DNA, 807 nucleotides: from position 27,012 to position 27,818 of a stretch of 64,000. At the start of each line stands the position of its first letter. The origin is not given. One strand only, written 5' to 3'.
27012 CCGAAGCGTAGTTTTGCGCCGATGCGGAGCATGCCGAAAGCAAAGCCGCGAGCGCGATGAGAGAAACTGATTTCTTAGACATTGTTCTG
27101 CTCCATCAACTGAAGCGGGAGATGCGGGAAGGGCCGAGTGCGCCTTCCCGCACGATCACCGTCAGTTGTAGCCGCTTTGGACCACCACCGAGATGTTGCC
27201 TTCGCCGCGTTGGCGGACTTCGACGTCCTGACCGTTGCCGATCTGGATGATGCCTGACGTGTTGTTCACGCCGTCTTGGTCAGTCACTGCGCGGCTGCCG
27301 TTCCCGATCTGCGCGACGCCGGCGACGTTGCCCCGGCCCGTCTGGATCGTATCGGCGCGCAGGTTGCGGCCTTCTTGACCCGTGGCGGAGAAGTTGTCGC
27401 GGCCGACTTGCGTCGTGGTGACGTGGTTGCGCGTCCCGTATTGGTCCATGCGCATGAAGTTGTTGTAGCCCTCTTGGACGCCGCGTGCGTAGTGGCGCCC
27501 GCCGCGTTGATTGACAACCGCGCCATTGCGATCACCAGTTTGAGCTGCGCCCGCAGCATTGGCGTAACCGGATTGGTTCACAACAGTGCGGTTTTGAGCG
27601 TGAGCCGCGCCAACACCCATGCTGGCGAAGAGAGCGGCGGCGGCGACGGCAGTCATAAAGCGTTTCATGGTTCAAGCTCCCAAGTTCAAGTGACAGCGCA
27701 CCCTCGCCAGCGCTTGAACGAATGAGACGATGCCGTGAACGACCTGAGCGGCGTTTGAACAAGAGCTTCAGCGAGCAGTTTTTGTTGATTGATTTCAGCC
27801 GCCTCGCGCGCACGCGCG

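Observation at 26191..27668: Curli-type amyloid module (CsgA-like / CsgH / CsgB-like) with no CsgE/F/G secretion genes in the window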

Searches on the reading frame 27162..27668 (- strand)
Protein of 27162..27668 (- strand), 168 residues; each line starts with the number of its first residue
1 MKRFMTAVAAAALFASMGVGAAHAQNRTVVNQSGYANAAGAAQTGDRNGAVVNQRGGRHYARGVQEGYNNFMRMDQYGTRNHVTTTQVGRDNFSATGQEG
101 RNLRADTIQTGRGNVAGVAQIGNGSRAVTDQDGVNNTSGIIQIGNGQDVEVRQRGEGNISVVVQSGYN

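Call 3: search_protein_families(library=pfam, proteins=[window:27162-27668:-], max_evalue=1)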
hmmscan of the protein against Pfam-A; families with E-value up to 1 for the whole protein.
window:27162-27668:- (168 aa): 1 family
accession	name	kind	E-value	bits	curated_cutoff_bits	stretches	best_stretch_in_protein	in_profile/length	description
PF07012.17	Curlin_rpt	-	4.2e-20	71.8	20.7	6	45-78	1-34/34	Curlin associated repeat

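Call 4: search_protein_families(library=ncbifam, proteins=[window:27162-27668:-], max_evalue=1)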
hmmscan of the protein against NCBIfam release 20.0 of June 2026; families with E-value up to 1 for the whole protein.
window:27162-27668:- (168 aa): 3 families
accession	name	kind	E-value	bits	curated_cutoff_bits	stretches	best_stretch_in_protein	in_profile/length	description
NF007506.1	PRK10101.1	equivalog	1.5e-20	73.5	165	2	67-165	42-140/151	curli minor subunit CsgB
NF007470.1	PRK10051.1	equivalog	1.3e-12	47.9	160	2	25-105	64-145/150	curli major subunit CsgA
NF041742.1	WGxxGxxG_fam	subfamily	0.12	13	35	1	1-78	1-35/69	WGxxGxxG family protein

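Call 25: find_homologous_proteins(query=window:27162-27668:-, max_evalue=0.001)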
Query window:27162-27668:- (168 aa): 9 proteins with E <= 0.001 among 165 candidates.
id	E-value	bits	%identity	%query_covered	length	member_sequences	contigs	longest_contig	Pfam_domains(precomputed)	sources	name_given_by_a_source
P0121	1.2e-59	219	67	100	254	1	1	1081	PF07012.18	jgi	-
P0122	7.6e-53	197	87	65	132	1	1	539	PF07012.18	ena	-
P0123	5.0e-48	181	72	76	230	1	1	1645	PF07012.18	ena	-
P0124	2.2e-36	143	73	58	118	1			PF07012.18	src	-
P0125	1.2e-26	112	83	42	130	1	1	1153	PF07012.18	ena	-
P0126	1.7e-25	108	98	35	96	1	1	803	PF07012.18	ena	-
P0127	3.5e-23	101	82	39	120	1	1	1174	PF00763.29,PF07012.18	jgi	jgi:5,10-methylene-tetrahydrofolate dehydrogenase/methenyl tetrahydrofolate cyclohydrolase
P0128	1.8e-22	98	70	45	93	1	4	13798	PF07012.18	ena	-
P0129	7.9e-22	96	88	38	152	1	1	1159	PF07012.18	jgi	jgi:hypothetical protein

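Call 33: search_dna_similar(query=window:27162-27668:-, collection=plasmids, mode=protein, max_evalue=0.001, max_rows=30, rows=spread)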
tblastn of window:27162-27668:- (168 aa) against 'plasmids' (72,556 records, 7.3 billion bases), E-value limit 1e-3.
Records with a match: 45; places in all: 57; records where one place covers at least 80% of the query: 2.
Best place of each record, by identity: <60% 45.
By first word of the organism name: Rhizobium 35; Sinorhizobium 2; Caballeronia 2; Mesorhizobium 1; Indioceanicola 1; Aeromonas 1; Pseudomonas 1; Salmonella 1; Escherichia 1.
By predicted mobility (MOB-suite, as given by PLSDB): non-mobilizable 31; conjugative 13; mobilizable 1.
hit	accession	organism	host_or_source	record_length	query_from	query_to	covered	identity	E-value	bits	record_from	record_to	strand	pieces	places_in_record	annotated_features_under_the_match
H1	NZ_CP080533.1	Mesorhizobium sp. AR02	Oxytropis sp.,Cell culture,root nodule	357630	41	165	74%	40.8%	6e-14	76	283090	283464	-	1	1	curlin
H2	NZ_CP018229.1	Rhizobium leguminosarum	Vavilovia formosa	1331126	41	165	74%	40.0%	1e-13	75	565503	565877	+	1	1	record has no annotation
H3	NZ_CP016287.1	Rhizobium leguminosarum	Vavilovia formosa,cell culture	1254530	41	165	74%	40.0%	1e-13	74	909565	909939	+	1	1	record has no annotation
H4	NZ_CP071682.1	Rhizobium ruizarguesonis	lentil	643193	41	165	74%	40.0%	2e-13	74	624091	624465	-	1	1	curlin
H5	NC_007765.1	Rhizobium etli CFN 42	-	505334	41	165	74%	40.0%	2e-13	74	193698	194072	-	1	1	curlin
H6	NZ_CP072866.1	Rhizobium sp. NLR16a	lentil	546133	38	165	76%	39.1%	9e-13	72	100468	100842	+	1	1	curlin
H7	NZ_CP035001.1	Rhizobium acidisoli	Phaseolus vulgaris,root nodule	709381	41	165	74%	39.2%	8e-14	75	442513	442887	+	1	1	curlin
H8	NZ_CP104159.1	Rhizobium sp. CB3060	Leucaena leucocephala,cell culture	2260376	41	165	74%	39.2%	3e-13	73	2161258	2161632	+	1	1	record has no annotation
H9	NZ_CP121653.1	Rhizobium sp. CB3171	Calliandra calothyrsus,cell culture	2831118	41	165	74%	39.2%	4e-13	73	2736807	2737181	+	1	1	record has no annotation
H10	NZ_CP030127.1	Indioceanicola profundi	sediment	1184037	26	167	85%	34.5%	1e-7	57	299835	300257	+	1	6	none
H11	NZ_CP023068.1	Sinorhizobium sojae CCBAU 05684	G.max,nodule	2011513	48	165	70%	40.7%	4e-14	76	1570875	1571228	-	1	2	record has no annotation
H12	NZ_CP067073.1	Rhizobium sp. AB2/73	Phyla canescens,cell culture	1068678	41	165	74%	38.4%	1e-13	74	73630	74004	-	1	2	record has no annotation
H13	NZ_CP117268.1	Rhizobium rhododendri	Rhododendron sp.,pure bacterial ...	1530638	41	165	74%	38.4%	6e-13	72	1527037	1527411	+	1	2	record has no annotation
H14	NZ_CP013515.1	Rhizobium sp. N1314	Phaseolus vulgaris,Whole ...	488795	41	165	74%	38.4%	7e-13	72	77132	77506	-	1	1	curlin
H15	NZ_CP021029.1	Rhizobium sp. TAL182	Phaseolus vulgaris,cell culture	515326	41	165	74%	38.4%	7e-13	72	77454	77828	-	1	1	curlin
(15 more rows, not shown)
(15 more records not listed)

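Call 34: get_annotated_region(hit=H5, flank=6000)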
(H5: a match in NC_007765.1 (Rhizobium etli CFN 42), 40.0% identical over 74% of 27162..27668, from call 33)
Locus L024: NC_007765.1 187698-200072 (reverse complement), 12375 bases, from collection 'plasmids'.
description: Rhizobium etli CFN 42 plasmid p42e, complete sequence
organism: Rhizobium etli CFN 42 (NCBI taxid 347834)
taxonomy: Bacteria; Pseudomonadota; Alphaproteobacteria; Hyphomicrobiales; Rhizobiaceae; Rhizobium; Rhizobium etli; Rhizobium etli CFN 42
host: -; source: -; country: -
typing (MOB-suite, as given by PLSDB): non-mobilizable
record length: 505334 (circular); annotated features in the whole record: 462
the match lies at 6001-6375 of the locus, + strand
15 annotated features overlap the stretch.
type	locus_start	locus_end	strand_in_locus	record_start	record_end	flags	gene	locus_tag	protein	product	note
CDS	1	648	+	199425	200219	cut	-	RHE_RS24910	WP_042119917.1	GNAT family N-acetyltransferase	-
CDS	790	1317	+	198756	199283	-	-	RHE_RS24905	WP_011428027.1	cytochrome c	-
CDS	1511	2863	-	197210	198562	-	-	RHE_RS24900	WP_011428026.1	GAF domain-containing protein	-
CDS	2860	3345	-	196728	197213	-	-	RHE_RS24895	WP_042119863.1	pyridoxamine 5'-phosphate oxidase family protein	GO:0008615 - pyridoxine biosynthetic process [Evidence IEA]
CDS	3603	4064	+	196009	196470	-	-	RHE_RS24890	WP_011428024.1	cupin domain-containing protein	-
CDS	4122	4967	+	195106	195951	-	-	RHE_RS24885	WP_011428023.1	arylamine N-acetyltransferase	-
CDS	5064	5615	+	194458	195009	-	-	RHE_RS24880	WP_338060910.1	YceI family protein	-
CDS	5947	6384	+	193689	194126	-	-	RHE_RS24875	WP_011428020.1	curlin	-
CDS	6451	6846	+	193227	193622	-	csgH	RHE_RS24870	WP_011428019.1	curli-like amyloid fiber formation chaperone CsgH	-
CDS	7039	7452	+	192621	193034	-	-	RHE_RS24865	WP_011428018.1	hypothetical protein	-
CDS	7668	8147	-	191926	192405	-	-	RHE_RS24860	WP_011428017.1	VOC family protein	-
CDS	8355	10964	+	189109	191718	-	-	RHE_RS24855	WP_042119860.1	AMP-binding protein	-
CDS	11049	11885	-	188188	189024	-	-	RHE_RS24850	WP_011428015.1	helix-turn-helix transcriptional regulator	GO:0006355 - regulation of DNA-templated transcription [Evidence IEA]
CDS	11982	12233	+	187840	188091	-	-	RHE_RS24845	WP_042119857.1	DUF1127 domain-containing protein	-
CDS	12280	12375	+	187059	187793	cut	-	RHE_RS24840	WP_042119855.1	class I SAM-dependent methyltransferase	-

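Call 36: get_annotated_region(hit=H10, flank=9000)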
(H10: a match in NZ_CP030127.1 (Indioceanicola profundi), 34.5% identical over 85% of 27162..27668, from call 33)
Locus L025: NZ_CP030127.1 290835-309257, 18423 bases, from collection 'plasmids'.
description: Indioceanicola profundi strain SCSIO 08040 plasmid unnamed1, complete sequence
organism: Indioceanicola profundi (NCBI taxid 2220096)
taxonomy: Bacteria; Pseudomonadota; Alphaproteobacteria; Rhodospirillales; Azospirillaceae; Indioceanicola; Indioceanicola profundi
host: -; source: sediment; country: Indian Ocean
typing (MOB-suite, as given by PLSDB): non-mobilizable
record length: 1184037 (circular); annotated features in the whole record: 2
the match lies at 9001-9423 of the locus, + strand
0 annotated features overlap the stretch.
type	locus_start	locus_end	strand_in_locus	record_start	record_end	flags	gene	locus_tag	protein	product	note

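Call 54: predict_structure(alignment_id=A3)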
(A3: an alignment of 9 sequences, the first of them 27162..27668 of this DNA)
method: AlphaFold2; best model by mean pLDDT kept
length: 168 residues; sequences in the alignment: 9
mean_pLDDT: 80.5   pTM: 0.74
mean pLDDT of the five models: 80.5, 72.6, 64.9, 47.8, 38.8
residues with pLDDT >= 90: 32; 70-90: 109; 50-70: 6; < 50: 21
segments of 3 or more residues with pLDDT < 50: 1-12, 15-22
pLDDT, mean of each block of 10 residues (from residue 1): 44 48 66 82 82 82 87 84 89 86 90 88 90 91 89 91 79
secondary structure, 60 per line:
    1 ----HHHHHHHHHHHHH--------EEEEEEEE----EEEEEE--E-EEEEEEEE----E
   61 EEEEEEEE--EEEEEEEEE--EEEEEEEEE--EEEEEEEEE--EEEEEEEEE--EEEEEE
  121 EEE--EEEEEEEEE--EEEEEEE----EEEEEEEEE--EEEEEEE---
elements in order: H5-17 E26-33 E38-43 E48-55 E60-68 E71-79 E82-90 E93-101 E104-112 E115-123 E126-134 E137-143 E148-156 E159-165

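Call 58: fold_search(model_id=the predicted structure, library=pdb)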
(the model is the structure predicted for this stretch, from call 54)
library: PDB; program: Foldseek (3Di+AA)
matches with E <= 10: 230; with E <= 0.001: 0
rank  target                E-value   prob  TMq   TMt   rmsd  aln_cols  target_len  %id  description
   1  5awf_E                7.2e-03  0.30  0.25  0.14  16.4       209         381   10  Crystal structure of SufB-SufC-SufD complex from Escherichia coli (released 2015-11-11)
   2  5awf_A                7.2e-03  0.28  0.28  0.15  16.7       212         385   12  Crystal structure of SufB-SufC-SufD complex from Escherichia coli (released 2015-11-11)
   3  5awg_E                1.0e-02  0.33  0.27  0.15  15.3       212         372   11  Crystal structure of Hg-bound SufB-SufC-SufD complex from Escherichia coli (released 2015-11-11)
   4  9u4u_A                2.8e-02  0.02  0.10  0.11  17.0       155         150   13  Structure of the functional amyloid FapC from Pseudomonas sp.UK4 (released 2025-08-06)
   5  5awg_A                3.2e-02  0.69  0.44  0.23  12.4       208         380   12  Crystal structure of Hg-bound SufB-SufC-SufD complex from Escherichia coli (released 2015-11-11)
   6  6k0v_A                4.1e-02  0.04  0.14  0.08  12.2       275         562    7  Catalytic domain of GH87 alpha-1,3-glucanase D1069A in complex with tetrasaccharides (released 2019-12-25)
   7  8enq_A                7.6e-02  0.13  0.18  0.25  12.8       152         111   14  E. coli CsgA fibril (218-pixel box size) (released 2023-10-04)
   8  9fyr_A                7.6e-02  0.06  0.16  0.07  13.8       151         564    8  Cryo-EM structure of native SV2A in complex with TeNT-Hc, Pro-Macrobody 5 and Levetiracetam (released 2025-05-21)
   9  4z05_A                1.1e-01  0.06  0.17  0.15  14.4       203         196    7  C. bescii Family 3 pectate lyase mutant E84A (released 2015-12-23)
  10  4yzq_A                1.1e-01  0.06  0.17  0.15  14.0       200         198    9  C. bescii Family 3 pectate lyase double mutant K108A/Q111N in complex with trigalacturonic acid (released 2015-12-23)
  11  5nxk_A                1.2e-01  0.06  0.20  0.13  12.9       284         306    8  L. reuteri 53608 SRRP (released 2018-03-21)
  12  6fls_A                1.2e-01  0.05  0.18  0.16  13.9       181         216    8  Pentapeptide repeat family protein from Clostridium botulinum (released 2018-08-15)
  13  4yza_B                1.5e-01  0.10  0.26  0.23  11.6       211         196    6  C. bescii Family 3 pectate lyase double mutant K108A/Q111A in complex with trigalacturonic acid (released 2015-12-23)
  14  3t9g_B                1.5e-01  0.08  0.22  0.20  12.9       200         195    8  The crystal structure of family 3 pectate lyase from Caldicellulosiruptor bescii (released 2012-05-09)
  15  8jli_A                1.5e-01  0.06  0.17  0.07  13.0       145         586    8  Cryo-EM structure of SV2A dimer in complex levetiracetam (released 2024-05-01)
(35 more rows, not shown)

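Call 77: find_related_loci(query=window:27162-27668:-, collection=metagenome_contigs, flank=10000)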
Query window:27162-27668:- (168 aa) in metagenome_contigs; peptide patterns used: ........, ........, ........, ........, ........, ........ (x = any residue, [..] = any of these).
135 stretches matched a pattern; 24 encode a relative of the query (tblastn E <= 1e-3); 24 distinct loci.
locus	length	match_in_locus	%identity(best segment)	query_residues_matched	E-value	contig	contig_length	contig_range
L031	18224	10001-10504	99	1-168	3e-105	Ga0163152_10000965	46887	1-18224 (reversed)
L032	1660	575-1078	96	1-168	2e-109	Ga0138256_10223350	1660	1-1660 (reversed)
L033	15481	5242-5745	93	1-168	8e-99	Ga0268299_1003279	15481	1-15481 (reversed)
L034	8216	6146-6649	86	1-168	8e-92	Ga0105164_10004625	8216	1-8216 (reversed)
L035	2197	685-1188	86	1-168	6e-95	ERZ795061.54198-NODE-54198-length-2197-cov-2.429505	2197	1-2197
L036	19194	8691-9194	93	1-168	6e-91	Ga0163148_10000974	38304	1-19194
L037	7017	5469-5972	90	1-168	1e-90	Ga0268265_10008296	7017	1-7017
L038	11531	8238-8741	93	1-168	2e-90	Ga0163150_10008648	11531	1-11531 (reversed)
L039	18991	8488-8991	92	1-168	1e-89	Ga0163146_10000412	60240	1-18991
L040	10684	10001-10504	92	1-168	1e-89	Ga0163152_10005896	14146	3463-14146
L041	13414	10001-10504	90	1-168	4e-86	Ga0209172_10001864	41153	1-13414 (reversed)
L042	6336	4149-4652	79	1-168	1e-84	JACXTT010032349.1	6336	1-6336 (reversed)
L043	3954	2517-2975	88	16-168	4e-83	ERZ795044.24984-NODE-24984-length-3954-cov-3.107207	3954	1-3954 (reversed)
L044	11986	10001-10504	83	1-168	2e-82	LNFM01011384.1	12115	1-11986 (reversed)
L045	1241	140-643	85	1-168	1e-87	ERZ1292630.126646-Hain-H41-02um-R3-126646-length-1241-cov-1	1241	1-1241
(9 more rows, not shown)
